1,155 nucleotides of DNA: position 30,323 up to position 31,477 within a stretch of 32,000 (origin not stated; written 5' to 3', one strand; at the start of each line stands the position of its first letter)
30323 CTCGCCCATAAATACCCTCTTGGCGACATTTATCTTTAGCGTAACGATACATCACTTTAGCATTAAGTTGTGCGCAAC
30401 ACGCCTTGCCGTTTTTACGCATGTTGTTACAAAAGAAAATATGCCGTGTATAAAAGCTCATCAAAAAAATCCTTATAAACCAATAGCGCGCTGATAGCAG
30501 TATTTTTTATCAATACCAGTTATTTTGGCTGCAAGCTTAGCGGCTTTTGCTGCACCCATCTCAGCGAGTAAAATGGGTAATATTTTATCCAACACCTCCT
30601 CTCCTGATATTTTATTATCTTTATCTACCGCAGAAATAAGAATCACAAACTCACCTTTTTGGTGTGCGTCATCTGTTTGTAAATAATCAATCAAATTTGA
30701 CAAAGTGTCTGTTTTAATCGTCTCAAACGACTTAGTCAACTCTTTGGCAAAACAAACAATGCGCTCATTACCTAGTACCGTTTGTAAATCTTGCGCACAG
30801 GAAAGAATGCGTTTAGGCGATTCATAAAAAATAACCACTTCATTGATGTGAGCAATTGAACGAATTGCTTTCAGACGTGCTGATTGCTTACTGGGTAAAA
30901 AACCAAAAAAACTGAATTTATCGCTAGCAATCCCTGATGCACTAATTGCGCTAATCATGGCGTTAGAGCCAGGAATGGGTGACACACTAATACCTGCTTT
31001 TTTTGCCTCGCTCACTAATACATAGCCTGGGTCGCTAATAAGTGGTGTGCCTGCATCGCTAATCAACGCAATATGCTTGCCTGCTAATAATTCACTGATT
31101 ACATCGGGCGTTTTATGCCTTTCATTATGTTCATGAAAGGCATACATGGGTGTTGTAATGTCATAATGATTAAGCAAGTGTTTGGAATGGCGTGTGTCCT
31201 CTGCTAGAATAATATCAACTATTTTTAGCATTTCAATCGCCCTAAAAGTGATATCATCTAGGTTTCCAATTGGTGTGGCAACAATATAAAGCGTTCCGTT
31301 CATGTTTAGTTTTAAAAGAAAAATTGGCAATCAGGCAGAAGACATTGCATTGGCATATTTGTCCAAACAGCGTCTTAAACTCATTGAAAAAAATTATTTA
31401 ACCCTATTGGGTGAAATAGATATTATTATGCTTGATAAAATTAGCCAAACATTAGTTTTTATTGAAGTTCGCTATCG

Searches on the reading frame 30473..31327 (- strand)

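Call 83: search_protein_families(library=pfam, max_evalue=0.01, proteins=[window:30473-31327:-])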
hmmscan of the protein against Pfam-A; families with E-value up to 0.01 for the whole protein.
window:30473-31327:- (284 aa): 2 families
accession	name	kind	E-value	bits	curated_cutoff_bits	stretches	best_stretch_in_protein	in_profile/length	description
PF00590.25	TP_methylase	-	7.4e-31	108.2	27.8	1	12-212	1-211/212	Tetrapyrrole (Corrin/Porphyrin) Methylases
PF23016.2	RsmI_C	-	5.2e-11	42.6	27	1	246-283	7-44/46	RsmI C-terminal HTH domain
